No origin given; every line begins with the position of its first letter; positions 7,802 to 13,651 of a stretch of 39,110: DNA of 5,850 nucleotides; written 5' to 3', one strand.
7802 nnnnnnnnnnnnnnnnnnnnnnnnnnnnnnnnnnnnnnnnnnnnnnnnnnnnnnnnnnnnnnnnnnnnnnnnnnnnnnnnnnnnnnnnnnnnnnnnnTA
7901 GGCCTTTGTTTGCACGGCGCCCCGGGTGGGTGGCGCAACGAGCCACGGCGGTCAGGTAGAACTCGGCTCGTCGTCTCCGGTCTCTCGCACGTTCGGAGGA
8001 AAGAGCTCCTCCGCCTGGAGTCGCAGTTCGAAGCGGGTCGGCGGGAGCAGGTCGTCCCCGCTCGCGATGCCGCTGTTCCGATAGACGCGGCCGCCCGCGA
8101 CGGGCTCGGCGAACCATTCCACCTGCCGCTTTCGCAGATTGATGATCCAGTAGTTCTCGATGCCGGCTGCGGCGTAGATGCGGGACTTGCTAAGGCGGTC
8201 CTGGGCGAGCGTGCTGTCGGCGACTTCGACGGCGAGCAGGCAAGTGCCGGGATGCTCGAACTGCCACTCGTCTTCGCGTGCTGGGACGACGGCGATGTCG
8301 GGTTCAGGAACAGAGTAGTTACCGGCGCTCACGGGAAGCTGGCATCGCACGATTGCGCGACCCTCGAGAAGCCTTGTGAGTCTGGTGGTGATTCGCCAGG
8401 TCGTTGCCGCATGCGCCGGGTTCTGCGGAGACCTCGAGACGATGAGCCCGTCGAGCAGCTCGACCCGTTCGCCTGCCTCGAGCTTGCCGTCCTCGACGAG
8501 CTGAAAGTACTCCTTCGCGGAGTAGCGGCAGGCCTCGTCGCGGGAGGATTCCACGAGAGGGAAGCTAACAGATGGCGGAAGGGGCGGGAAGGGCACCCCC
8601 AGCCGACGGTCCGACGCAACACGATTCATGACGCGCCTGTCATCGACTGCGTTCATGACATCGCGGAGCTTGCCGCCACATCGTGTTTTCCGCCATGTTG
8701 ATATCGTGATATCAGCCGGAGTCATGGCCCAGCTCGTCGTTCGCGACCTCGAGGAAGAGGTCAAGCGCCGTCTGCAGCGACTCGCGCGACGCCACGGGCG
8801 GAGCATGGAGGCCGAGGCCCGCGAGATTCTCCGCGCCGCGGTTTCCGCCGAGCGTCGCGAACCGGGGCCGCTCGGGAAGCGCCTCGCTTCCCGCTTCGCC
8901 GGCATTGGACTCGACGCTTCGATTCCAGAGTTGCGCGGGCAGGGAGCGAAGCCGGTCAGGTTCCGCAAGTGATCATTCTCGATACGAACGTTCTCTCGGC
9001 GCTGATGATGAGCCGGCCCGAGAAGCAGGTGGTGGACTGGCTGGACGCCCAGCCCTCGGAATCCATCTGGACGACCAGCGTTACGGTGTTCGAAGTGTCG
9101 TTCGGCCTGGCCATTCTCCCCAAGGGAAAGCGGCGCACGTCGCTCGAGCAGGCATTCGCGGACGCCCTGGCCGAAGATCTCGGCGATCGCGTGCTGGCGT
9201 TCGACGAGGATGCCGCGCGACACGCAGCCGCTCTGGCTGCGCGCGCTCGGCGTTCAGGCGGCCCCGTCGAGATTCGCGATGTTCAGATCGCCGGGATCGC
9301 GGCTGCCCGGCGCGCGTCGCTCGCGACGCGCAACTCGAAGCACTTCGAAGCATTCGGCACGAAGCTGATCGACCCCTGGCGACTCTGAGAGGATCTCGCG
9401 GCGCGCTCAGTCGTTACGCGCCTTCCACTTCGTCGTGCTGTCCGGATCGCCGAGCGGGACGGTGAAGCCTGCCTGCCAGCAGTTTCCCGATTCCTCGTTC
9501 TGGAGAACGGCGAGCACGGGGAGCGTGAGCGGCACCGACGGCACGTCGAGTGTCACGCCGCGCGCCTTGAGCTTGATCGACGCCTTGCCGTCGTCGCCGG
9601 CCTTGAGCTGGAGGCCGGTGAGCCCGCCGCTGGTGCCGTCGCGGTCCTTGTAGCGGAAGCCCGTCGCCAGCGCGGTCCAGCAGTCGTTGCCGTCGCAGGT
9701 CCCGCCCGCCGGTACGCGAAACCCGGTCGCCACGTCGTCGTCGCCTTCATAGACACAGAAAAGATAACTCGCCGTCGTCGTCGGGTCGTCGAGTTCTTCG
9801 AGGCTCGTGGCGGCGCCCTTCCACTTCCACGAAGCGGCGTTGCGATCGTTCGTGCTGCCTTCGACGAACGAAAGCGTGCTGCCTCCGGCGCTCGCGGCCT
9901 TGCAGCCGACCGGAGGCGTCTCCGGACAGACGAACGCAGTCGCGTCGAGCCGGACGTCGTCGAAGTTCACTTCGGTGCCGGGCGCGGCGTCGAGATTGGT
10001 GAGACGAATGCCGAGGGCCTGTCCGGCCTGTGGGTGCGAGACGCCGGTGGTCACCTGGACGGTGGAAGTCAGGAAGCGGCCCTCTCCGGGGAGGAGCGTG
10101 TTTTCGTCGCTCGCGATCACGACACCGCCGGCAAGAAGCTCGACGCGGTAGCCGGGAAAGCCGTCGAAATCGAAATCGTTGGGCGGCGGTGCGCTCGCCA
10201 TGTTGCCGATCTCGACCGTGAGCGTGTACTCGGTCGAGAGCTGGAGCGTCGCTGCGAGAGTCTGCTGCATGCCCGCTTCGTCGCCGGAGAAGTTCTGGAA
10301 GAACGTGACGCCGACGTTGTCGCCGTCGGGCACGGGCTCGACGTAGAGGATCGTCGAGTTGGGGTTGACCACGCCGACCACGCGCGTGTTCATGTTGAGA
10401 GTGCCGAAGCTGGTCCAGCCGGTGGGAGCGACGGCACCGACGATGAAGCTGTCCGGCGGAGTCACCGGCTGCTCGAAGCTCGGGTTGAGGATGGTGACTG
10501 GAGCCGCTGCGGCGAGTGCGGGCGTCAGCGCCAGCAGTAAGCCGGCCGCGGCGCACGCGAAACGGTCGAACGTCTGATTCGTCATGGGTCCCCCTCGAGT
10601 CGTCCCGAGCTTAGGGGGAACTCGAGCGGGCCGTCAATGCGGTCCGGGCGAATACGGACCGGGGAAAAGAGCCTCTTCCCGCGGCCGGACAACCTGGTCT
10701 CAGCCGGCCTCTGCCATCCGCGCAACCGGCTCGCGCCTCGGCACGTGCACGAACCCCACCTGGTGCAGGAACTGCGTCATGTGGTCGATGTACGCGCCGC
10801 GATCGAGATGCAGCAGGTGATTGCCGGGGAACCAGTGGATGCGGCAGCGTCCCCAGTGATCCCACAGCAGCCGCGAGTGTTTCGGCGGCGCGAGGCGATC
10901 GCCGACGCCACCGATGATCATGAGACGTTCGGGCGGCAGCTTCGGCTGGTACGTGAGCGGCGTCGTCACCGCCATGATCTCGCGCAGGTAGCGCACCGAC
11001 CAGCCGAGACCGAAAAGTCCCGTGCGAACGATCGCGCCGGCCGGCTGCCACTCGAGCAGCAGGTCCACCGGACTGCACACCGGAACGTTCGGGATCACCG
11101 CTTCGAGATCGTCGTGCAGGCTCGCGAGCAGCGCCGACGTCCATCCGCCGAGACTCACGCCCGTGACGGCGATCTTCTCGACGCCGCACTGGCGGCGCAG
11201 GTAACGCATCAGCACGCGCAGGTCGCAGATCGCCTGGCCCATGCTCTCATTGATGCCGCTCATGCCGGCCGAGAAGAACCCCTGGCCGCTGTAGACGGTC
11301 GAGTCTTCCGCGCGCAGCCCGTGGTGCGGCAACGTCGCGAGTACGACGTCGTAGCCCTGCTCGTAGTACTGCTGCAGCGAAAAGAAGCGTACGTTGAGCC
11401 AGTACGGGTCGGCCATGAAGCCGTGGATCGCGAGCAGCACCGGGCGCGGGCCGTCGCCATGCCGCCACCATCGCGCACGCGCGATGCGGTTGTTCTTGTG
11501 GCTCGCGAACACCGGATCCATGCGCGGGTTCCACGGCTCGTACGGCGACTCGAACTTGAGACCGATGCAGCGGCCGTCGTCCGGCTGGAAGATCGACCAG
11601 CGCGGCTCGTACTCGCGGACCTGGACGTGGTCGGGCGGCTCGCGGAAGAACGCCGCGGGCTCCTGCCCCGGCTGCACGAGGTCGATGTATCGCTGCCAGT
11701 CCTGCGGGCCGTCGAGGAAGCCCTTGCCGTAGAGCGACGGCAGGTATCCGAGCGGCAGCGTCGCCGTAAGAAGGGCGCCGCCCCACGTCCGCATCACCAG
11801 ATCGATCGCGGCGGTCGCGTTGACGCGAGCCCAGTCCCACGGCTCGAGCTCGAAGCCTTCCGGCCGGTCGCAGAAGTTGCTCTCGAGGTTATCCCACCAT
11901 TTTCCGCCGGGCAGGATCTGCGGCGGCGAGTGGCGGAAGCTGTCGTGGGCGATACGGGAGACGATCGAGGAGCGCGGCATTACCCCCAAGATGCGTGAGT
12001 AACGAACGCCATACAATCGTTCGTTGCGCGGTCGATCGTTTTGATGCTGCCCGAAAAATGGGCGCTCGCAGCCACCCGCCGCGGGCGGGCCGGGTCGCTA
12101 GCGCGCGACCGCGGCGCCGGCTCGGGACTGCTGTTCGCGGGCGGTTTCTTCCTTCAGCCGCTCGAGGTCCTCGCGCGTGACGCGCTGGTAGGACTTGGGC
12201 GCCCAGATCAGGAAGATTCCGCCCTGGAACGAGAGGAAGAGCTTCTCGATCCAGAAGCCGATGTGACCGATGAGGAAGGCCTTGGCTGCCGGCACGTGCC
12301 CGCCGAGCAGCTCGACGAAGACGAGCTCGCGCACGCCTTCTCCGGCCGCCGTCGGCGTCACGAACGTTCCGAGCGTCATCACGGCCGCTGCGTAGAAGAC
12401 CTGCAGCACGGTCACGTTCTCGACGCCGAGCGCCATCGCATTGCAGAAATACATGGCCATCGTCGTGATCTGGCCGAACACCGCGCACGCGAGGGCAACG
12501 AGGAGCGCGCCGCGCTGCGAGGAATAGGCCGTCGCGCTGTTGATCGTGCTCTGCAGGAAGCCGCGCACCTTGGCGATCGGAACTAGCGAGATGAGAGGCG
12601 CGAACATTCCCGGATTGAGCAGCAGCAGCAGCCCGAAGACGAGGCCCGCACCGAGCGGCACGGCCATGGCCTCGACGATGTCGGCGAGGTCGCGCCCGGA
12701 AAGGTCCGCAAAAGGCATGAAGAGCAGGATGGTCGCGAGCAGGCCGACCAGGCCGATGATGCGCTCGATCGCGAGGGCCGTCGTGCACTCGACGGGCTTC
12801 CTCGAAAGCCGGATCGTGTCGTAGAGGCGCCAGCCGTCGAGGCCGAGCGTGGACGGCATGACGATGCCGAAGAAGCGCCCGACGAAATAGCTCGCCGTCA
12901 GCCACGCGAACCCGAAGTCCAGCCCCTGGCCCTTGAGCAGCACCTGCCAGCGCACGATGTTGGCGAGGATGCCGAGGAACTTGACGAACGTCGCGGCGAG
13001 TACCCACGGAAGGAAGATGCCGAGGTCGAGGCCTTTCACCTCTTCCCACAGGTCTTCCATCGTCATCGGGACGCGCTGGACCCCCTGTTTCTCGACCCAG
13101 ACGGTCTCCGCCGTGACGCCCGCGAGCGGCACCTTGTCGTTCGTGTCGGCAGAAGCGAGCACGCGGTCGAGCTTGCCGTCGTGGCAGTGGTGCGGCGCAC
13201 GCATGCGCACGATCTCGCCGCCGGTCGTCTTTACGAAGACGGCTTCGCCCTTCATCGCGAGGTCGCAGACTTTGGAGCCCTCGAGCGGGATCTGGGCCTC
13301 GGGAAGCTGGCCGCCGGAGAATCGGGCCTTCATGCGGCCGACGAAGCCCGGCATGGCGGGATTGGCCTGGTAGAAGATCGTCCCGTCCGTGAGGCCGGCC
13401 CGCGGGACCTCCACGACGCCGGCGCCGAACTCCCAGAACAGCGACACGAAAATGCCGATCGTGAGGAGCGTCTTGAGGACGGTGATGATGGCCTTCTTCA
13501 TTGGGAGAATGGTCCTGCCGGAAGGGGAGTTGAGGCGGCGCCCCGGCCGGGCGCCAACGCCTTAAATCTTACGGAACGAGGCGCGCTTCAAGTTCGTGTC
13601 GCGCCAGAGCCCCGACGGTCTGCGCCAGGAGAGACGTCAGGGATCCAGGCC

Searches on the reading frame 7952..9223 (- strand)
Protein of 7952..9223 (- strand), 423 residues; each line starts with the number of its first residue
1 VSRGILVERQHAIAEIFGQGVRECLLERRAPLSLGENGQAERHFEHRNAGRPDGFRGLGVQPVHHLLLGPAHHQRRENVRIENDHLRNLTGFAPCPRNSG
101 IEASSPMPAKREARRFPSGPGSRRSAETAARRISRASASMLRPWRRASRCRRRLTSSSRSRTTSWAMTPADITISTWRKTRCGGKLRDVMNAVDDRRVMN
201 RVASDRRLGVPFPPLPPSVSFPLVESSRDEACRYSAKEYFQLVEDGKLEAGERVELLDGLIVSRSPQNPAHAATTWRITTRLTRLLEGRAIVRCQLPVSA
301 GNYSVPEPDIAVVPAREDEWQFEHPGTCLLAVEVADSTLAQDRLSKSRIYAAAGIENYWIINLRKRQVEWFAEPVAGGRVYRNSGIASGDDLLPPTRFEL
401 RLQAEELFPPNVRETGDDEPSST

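Call 20: search_protein_families(library=pfam, proteins=[window:7952-9223:-], max_evalue=0.001)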
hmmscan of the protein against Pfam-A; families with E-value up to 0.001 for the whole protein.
window:7952-9223:- (423 aa): 1 family
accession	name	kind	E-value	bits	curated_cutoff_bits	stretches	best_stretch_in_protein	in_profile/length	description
PF05685.18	Uma2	-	1.3e-26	93.5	27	1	238-398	3-164/172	Putative restriction endonuclease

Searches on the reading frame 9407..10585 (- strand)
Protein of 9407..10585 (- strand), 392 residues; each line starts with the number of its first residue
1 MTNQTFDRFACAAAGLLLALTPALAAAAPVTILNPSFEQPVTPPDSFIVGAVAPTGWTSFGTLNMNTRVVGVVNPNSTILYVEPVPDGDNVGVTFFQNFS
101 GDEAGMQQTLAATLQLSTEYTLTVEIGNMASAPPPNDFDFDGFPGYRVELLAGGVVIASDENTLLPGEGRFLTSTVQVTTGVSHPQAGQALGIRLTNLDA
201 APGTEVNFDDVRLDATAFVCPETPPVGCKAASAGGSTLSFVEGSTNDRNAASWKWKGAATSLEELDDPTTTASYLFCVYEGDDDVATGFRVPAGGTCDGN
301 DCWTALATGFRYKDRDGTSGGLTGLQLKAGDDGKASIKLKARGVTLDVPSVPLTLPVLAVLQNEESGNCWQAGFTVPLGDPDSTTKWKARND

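Call 20: search_protein_families(library=pfam, proteins=[window:9407-10585:-], max_evalue=0.001)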
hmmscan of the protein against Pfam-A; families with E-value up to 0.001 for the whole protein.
window:9407-10585:- (392 aa): 1 family
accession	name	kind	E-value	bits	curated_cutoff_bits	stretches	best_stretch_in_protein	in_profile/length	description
PF22825.2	HpiC1-like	-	6.5e-52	176.5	27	1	29-214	2-174/174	HpiC1 cyclase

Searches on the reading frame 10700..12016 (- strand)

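Call 20: search_protein_families(library=pfam, proteins=[window:10700-12016:-], max_evalue=0.001)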
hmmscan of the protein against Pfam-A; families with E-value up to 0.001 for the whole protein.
window:10700-12016:- (438 aa): 3 families
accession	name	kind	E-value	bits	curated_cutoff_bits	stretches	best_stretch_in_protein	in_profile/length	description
PF00561.26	Abhydrolase_1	-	2.1e-05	24.7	25.8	1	192-303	1-92/245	alpha/beta hydrolase fold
PF09752.15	ABHD18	-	2.9e-05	23.8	21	1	262-310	158-205/351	Alpha/beta hydrolase domain containing 18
PF12146.15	Hydrolase_4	-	0.00019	21.2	27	0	244-316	41-113/239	Serine aminopeptidase, S33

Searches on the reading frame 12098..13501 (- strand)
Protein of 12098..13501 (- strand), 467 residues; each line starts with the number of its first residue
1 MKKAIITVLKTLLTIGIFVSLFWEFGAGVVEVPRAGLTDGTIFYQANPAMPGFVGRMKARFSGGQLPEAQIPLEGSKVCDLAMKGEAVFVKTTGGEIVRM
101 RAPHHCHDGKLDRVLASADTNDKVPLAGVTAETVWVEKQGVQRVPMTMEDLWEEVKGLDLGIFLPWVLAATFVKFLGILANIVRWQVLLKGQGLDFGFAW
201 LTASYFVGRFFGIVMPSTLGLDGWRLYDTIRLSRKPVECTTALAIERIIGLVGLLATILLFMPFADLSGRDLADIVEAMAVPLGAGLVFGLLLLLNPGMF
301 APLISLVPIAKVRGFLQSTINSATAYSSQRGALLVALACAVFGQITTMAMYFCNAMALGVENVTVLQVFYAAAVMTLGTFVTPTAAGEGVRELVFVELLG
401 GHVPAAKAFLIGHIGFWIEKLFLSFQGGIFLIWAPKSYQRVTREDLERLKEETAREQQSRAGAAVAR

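Call 20: search_protein_families(library=pfam, proteins=[window:12098-13501:-], max_evalue=0.001)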
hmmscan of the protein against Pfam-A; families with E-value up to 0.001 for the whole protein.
window:12098-13501:- (467 aa): 1 family
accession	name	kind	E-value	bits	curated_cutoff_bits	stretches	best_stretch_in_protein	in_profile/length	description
PF03706.18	LPG_synthase_TM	-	1.4e-22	81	33.4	1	148-411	21-286/302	Lysylphosphatidylglycerol synthase TM region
